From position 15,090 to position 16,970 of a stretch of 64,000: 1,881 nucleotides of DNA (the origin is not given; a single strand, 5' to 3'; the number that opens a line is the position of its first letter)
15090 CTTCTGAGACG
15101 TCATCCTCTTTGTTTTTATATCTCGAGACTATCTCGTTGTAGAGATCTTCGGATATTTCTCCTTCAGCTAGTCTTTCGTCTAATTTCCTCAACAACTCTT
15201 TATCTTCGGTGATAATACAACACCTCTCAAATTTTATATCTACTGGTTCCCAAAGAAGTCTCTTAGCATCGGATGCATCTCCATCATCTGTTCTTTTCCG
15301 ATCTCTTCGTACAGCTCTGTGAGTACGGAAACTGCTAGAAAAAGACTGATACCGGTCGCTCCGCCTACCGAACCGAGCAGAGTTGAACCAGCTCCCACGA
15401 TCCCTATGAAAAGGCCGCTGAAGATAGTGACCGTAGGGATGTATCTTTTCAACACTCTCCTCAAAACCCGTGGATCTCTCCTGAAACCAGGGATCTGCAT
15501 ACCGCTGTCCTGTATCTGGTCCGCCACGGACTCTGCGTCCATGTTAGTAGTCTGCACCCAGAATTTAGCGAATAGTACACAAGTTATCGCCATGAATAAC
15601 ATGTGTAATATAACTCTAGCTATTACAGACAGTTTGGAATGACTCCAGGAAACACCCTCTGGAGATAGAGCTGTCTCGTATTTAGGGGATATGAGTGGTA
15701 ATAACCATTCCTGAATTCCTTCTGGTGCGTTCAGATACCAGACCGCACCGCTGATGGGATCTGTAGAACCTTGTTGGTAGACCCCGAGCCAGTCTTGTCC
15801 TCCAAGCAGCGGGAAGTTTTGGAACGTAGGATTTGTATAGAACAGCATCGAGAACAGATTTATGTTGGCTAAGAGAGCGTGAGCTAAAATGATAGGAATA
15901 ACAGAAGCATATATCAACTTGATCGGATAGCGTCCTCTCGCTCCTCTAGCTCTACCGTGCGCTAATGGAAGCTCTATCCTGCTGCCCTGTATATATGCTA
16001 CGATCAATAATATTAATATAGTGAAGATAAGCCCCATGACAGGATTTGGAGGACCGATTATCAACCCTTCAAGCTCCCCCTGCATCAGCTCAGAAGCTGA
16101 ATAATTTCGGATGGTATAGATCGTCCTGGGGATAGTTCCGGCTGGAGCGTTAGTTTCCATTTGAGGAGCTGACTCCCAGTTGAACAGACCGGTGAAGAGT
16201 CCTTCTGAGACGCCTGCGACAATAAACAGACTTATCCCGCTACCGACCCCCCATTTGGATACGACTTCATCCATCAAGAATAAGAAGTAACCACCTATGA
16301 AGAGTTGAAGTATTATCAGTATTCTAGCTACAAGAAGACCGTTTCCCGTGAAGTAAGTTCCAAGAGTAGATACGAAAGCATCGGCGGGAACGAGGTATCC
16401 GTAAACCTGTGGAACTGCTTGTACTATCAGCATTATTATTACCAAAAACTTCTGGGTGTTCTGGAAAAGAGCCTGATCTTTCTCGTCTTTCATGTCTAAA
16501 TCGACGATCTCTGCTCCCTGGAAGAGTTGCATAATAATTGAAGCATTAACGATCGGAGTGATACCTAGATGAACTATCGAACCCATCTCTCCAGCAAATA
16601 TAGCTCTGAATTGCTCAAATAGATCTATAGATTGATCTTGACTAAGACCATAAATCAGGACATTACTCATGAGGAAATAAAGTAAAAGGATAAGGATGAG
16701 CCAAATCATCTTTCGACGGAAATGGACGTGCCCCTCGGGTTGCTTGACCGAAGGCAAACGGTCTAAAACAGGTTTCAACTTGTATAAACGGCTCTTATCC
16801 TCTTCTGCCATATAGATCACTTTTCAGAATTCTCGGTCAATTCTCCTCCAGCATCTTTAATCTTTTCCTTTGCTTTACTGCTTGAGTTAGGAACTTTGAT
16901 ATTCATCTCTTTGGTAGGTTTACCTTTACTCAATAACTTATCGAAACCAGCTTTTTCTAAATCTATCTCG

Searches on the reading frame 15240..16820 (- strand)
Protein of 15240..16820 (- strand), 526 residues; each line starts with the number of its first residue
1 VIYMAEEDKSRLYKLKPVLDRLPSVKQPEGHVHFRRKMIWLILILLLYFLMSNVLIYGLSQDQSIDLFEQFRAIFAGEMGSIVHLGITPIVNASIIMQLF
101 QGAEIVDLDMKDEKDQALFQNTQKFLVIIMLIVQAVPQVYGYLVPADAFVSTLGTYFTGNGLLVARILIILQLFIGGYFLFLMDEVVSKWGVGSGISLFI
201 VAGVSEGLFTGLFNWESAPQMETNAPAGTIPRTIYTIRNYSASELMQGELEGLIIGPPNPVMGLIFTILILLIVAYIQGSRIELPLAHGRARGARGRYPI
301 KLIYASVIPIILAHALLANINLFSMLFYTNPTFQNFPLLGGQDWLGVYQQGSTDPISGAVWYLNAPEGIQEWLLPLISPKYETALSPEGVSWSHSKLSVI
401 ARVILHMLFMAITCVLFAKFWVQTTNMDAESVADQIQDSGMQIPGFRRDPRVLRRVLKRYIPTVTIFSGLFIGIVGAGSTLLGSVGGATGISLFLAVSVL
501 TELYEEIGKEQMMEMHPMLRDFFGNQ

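Call 32: find_encoding_contigs(protein=window:15240-16820:-, flank=10000, max_places=4)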
Protein window:15240-16820:- (526 aa): no gene with exactly this product is on record in the collection.
